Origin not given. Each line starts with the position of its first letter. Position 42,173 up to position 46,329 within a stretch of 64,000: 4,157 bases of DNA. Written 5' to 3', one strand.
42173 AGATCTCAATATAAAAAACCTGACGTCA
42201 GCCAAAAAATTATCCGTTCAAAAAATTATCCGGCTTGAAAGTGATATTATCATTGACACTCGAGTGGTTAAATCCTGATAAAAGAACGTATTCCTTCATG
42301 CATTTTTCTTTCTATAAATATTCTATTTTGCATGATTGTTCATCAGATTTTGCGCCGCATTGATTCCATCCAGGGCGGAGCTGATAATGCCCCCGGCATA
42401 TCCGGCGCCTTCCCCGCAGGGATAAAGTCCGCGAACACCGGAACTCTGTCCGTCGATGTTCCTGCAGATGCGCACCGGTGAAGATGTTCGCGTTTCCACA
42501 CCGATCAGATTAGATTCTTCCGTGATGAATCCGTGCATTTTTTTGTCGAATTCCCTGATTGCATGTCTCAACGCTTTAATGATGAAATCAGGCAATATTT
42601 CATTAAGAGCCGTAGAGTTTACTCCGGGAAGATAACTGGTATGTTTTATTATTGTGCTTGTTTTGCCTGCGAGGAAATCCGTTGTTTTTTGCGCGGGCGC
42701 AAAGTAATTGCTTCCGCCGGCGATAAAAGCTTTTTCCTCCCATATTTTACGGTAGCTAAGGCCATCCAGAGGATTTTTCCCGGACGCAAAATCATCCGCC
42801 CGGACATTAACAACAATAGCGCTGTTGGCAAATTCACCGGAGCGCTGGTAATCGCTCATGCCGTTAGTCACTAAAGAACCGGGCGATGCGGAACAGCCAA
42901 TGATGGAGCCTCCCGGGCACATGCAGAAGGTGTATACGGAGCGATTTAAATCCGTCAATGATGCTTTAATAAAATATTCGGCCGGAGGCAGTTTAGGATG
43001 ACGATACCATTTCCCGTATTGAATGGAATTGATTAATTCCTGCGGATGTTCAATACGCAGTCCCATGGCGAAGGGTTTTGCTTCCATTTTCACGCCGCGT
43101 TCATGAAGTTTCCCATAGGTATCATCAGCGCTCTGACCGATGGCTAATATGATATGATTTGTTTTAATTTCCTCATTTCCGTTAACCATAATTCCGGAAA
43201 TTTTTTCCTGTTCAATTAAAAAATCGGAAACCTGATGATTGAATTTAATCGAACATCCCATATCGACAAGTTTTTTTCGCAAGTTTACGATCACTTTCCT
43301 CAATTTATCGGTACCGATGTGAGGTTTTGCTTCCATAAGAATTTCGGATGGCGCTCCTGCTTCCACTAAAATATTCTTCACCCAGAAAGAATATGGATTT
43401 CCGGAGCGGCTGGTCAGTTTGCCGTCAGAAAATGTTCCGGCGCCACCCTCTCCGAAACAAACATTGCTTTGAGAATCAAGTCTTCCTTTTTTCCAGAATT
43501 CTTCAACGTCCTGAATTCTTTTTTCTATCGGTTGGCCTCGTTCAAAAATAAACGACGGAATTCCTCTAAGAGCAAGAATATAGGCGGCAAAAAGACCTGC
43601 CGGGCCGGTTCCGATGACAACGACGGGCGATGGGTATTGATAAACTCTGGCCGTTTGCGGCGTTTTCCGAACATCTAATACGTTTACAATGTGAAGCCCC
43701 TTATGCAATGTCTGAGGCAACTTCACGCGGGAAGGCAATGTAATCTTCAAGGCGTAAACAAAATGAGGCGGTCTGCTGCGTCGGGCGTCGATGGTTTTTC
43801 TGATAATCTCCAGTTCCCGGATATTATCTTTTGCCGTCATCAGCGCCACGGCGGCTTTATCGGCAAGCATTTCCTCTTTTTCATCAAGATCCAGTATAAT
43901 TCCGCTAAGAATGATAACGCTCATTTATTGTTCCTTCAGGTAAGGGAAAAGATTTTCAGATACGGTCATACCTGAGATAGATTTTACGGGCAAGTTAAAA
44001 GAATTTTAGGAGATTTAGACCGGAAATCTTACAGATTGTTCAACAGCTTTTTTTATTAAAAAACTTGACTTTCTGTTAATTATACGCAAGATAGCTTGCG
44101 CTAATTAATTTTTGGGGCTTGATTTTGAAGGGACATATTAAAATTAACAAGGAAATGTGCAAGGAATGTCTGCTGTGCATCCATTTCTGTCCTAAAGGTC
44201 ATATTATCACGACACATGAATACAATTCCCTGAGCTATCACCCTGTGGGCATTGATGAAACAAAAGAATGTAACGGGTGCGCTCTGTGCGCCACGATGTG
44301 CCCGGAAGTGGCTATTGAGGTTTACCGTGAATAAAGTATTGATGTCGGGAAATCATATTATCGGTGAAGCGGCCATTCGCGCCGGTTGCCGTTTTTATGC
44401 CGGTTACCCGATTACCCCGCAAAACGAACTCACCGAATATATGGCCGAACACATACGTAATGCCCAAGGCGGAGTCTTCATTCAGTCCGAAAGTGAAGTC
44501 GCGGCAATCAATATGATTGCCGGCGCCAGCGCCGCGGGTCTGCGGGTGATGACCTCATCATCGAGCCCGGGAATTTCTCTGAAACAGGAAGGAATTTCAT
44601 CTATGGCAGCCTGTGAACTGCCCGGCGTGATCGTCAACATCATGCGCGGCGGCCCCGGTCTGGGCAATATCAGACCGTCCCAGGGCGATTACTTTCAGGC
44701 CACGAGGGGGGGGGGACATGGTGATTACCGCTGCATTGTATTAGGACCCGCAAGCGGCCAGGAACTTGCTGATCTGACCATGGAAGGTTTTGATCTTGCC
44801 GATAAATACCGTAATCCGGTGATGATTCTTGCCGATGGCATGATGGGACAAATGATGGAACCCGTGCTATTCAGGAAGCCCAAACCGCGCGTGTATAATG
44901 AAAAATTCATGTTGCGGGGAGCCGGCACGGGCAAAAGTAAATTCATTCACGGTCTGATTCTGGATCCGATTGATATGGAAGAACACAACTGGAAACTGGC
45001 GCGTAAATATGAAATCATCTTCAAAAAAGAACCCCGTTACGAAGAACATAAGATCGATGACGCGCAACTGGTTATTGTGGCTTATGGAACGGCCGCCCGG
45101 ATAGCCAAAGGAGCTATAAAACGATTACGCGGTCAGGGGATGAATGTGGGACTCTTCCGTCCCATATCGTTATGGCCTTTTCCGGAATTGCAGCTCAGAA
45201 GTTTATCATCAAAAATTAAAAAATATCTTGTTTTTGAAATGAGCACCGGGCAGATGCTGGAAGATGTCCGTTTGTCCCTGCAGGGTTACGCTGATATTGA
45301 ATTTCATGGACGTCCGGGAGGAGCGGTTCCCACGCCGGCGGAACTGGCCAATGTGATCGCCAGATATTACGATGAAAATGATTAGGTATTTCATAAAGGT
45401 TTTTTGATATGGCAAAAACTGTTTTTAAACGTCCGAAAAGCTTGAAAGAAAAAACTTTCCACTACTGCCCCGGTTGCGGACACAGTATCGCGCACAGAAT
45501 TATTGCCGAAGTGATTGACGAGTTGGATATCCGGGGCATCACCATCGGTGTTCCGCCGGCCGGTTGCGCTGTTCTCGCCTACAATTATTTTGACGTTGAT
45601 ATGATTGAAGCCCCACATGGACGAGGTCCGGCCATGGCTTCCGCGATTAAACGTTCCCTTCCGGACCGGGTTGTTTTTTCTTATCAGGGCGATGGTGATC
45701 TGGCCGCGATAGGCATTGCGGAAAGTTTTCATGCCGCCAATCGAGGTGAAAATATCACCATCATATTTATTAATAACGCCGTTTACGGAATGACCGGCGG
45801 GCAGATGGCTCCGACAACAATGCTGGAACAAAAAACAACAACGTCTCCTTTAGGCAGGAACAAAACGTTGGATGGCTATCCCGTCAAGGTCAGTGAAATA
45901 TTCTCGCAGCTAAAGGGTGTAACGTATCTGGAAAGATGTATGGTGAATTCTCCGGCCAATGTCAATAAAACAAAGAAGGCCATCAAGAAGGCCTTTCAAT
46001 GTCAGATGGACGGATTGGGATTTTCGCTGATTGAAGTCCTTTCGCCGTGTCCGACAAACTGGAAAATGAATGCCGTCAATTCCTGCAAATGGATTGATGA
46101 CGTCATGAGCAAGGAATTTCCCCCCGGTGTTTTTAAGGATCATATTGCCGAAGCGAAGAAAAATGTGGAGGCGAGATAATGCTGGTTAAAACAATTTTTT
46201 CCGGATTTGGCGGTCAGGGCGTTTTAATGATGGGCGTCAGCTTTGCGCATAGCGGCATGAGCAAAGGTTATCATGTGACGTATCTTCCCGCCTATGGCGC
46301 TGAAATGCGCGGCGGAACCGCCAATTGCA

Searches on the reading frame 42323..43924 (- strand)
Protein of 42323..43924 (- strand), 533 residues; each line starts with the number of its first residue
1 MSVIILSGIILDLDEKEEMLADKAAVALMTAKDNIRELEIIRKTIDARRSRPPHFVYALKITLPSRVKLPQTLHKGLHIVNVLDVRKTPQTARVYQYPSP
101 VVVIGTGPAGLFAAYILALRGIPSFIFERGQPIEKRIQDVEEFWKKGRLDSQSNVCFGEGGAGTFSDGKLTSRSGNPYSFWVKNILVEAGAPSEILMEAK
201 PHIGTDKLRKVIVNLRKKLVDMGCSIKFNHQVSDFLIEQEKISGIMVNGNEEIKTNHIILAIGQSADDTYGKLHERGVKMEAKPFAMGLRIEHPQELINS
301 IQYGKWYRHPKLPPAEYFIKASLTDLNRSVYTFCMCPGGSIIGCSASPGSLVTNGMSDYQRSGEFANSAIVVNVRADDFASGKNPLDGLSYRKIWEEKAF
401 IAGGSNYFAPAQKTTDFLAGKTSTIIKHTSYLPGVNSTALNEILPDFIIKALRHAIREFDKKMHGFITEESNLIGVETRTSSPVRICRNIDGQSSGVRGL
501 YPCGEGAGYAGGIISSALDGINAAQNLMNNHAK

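Call 60: search_protein_families(library=pfam, proteins=[window:42323-43924:-], max_evalue=0.001)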
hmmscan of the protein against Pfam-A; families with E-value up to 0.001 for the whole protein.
window:42323-43924:- (533 aa): 7 families
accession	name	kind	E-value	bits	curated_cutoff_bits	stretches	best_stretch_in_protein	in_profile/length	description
PF21688.3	FAD-depend_C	-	1e-72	245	27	1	284-480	1-197/197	FAD-dependent protein, C-terminal domain-like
PF03486.20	HI0933_like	-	1.2e-09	38.4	50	0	205-269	105-169/244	HI0933-like protein Rossmann domain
PF00890.30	FAD_binding_2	-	3.8e-08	33.4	20.4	0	101-132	2-33/414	FAD binding domain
PF07992.20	Pyr_redox_2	-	8.8e-07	29.1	26.1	0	196-280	170-251/291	Pyridine nucleotide-disulphide oxidoreductase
PF01266.30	DAO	-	3.6e-06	27.2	27.9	0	101-131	2-33/353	FAD dependent oxidoreductase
PF01494.25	FAD_binding_3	-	2.3e-05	24.2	22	1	100-129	3-32/349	FAD binding domain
PF01134.28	GIDA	-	3.2e-05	23.6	22.1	0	229-264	115-150/391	Glucose inhibited division protein A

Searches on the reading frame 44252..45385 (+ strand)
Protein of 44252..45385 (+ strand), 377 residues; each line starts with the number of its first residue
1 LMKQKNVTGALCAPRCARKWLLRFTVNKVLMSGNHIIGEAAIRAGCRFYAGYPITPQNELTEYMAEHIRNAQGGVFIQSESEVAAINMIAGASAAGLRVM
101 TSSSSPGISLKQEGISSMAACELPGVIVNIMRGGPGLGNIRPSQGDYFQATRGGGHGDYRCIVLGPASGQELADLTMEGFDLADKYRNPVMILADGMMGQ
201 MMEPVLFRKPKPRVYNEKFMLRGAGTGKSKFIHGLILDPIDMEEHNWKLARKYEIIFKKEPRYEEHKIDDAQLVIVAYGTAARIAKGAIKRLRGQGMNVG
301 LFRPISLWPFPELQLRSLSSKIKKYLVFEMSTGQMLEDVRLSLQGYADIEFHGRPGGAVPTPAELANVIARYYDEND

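Call 60: search_protein_families(library=pfam, proteins=[window:44252-45385:+], max_evalue=0.001)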
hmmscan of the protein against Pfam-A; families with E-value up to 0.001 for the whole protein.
window:44252-45385:+ (377 aa): 3 families
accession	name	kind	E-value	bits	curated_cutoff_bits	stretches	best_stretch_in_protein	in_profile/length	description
PF01855.24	POR_N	-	3.4e-48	164.8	27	1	39-211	1-171/231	Pyruvate flavodoxin/ferredoxin oxidoreductase, thiamine diP-bdg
PF17147.9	PFOR_II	-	1.1e-23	83.9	27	1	271-364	1-101/102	Pyruvate:ferredoxin oxidoreductase core domain II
PF02780.25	Transketolase_C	-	0.00019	21.8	25.9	1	270-329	9-68/124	Transketolase, C-terminal domain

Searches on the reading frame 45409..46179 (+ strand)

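Call 60: search_protein_families(library=pfam, proteins=[window:45409-46179:+], max_evalue=0.001)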
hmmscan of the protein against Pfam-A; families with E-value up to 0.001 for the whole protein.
window:45409-46179:+ (256 aa): 1 family
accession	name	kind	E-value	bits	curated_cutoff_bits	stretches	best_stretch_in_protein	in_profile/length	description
PF02775.26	TPP_enzyme_C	-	1.3e-19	70.9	21.9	1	60-210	21-151/151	Thiamine pyrophosphate enzyme, C-terminal TPP binding domain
